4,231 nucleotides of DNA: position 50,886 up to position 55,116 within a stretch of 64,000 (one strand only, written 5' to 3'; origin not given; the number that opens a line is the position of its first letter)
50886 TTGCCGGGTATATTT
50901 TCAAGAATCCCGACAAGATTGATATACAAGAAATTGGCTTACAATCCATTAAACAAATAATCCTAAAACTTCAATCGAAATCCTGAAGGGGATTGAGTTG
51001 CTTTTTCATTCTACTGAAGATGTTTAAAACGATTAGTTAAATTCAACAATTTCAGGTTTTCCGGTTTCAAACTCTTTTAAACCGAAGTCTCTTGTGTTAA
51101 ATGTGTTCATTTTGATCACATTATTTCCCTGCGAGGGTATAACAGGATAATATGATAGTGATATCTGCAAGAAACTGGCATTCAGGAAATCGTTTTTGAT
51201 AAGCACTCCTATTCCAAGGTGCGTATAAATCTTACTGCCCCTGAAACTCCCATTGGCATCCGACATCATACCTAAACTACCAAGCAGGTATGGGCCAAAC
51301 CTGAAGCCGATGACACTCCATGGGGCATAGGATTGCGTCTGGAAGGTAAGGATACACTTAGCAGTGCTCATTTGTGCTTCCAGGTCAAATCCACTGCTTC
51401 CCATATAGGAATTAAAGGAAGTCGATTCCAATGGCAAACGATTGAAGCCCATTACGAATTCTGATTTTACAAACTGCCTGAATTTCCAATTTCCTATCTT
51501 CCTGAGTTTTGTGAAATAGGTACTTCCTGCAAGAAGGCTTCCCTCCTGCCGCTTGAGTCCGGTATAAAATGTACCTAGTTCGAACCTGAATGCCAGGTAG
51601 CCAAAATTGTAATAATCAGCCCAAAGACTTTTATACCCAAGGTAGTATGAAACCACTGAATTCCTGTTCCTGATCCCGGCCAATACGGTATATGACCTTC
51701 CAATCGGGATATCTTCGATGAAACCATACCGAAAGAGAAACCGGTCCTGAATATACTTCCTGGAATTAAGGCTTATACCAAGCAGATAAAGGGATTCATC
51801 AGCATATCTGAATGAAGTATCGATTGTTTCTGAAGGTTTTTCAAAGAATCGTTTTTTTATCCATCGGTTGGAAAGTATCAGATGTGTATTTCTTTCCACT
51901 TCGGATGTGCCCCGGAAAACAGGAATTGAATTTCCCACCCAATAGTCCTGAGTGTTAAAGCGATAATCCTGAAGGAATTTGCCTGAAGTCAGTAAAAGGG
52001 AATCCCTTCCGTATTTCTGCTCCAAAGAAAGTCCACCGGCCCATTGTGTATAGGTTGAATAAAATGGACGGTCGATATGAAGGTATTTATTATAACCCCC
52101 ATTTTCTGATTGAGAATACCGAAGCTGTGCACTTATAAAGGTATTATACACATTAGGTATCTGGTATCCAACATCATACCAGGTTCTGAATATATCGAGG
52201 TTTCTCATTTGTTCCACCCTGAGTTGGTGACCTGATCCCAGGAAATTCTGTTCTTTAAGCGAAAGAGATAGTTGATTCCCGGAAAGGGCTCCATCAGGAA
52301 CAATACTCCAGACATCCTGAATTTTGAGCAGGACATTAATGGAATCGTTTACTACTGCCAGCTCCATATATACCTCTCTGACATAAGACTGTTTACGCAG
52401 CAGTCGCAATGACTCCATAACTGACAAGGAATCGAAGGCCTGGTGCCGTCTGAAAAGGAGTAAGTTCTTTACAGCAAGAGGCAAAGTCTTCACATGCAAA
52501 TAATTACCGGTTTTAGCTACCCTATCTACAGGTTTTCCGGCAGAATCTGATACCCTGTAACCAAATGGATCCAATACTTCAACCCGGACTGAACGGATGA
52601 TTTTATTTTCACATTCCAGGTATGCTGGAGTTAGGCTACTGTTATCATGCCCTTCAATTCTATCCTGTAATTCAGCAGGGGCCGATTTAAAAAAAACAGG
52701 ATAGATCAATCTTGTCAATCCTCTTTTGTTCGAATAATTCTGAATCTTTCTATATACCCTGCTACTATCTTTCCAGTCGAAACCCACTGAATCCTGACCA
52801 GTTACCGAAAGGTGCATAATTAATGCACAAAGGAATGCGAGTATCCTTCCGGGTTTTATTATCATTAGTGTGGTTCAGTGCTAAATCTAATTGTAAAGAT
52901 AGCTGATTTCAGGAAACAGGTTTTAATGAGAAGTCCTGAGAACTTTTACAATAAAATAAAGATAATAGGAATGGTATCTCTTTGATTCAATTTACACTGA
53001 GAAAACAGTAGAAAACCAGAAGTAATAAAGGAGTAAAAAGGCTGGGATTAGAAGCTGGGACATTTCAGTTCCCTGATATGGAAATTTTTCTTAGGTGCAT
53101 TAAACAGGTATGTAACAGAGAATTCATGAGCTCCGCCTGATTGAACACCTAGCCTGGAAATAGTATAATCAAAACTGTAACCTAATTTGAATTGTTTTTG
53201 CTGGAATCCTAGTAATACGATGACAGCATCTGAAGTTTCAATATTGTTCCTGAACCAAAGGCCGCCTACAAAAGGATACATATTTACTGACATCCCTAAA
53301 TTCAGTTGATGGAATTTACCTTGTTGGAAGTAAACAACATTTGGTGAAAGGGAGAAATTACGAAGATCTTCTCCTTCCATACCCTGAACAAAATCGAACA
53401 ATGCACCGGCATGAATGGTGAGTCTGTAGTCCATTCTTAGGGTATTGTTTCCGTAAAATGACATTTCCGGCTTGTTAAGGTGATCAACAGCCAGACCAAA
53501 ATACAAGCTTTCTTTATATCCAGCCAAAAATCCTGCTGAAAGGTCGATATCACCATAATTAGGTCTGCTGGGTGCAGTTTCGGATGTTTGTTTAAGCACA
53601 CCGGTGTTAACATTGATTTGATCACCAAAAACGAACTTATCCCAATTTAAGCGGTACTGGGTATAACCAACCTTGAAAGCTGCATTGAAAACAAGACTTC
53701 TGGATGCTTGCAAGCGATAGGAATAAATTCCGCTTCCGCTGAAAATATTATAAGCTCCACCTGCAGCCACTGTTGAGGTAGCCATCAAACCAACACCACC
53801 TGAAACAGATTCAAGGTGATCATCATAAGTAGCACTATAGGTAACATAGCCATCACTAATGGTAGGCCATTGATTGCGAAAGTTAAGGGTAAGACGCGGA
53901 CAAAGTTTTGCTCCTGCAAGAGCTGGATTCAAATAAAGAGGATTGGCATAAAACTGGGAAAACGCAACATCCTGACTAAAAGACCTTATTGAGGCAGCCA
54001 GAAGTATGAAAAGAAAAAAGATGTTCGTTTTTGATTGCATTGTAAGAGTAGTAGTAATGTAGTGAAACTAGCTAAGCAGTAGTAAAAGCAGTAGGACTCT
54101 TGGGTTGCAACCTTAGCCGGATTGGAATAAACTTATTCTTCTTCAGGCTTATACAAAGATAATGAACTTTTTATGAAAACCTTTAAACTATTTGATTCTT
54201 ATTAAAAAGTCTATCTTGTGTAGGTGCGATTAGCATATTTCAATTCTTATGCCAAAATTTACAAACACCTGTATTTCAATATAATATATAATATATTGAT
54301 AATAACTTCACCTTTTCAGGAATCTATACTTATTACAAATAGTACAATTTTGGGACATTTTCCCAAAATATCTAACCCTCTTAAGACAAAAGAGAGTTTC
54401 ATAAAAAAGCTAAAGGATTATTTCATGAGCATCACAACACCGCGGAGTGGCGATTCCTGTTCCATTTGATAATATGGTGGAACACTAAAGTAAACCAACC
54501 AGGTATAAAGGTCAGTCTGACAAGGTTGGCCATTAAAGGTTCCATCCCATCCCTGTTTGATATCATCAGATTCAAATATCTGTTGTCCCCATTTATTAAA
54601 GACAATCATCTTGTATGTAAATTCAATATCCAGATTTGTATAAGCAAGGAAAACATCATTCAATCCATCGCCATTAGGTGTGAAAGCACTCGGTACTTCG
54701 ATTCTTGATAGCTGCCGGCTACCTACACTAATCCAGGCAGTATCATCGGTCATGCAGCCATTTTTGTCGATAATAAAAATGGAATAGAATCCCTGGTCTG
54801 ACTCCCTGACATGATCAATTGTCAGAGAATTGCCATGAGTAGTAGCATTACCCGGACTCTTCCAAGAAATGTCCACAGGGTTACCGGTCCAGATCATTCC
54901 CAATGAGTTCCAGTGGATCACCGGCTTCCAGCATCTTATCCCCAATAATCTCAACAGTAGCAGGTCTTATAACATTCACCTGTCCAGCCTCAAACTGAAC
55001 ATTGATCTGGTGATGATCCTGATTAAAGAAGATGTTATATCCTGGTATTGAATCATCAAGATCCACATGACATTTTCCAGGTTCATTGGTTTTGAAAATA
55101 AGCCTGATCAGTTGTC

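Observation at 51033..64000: sprCDBF-like surface-adhesin locus with unrecognised accessory proteins and an Omp85-like partner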

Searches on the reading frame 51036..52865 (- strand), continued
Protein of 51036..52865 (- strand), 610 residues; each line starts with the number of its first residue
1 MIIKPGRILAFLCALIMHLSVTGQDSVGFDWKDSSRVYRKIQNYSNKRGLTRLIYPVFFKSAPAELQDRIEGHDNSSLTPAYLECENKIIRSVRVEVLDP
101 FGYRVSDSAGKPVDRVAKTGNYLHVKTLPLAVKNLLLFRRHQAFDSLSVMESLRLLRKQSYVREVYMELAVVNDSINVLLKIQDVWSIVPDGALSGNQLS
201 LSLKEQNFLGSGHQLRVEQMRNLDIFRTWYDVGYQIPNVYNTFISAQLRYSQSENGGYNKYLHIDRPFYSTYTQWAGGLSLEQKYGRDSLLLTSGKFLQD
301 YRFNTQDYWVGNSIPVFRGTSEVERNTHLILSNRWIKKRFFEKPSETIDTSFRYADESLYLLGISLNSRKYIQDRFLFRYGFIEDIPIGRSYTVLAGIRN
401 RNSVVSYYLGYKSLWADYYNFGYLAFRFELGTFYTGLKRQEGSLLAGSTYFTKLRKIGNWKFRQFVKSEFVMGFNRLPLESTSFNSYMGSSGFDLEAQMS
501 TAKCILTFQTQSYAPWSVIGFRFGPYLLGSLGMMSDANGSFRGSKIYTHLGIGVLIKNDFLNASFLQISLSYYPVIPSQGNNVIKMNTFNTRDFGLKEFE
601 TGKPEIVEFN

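Call 92: find_encoding_contigs(protein=P0002, flank=10000, max_places=2)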
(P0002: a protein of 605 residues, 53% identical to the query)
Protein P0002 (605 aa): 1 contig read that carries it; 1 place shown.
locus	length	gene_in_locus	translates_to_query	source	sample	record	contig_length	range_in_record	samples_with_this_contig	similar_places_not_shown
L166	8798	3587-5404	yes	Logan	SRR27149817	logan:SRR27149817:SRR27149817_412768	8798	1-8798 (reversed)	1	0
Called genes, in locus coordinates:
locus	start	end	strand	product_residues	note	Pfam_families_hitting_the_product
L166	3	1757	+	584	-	?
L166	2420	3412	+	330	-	PF11751:PorP_SprF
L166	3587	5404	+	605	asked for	-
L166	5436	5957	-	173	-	PF09297:Zn_ribbon_NUD (weak), PF00293:NUDIX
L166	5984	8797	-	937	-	?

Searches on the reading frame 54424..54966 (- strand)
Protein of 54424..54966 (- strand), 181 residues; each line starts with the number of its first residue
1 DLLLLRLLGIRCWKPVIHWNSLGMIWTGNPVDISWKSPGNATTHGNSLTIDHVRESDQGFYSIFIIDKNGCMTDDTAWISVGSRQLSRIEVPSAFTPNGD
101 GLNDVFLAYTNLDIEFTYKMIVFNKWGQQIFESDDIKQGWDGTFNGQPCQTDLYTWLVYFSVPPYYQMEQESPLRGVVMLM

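Call 6: search_protein_families(library=pfam, proteins=[window:54424-54966:-], max_evalue=0.01)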
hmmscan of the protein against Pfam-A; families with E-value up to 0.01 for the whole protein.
window:54424-54966:- (181 aa): 1 family
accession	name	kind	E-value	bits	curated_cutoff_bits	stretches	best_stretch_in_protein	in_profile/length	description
PF13585.12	CHU_C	-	1.1e-13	51.5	27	1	89-160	1-72/86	CHU_C Type IX secretion signal domain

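Call 7: search_protein_families(library=ncbifam, proteins=[window:54424-54966:-], max_evalue=0.01)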
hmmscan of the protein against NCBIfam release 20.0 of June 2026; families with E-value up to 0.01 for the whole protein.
window:54424-54966:- (181 aa): 1 family
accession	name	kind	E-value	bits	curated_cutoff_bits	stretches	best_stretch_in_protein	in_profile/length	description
TIGR04131.1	Bac_Flav_CTERM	domain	8.8e-14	51.4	35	1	89-159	1-70/85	T9SS type B sorting domain-containing protein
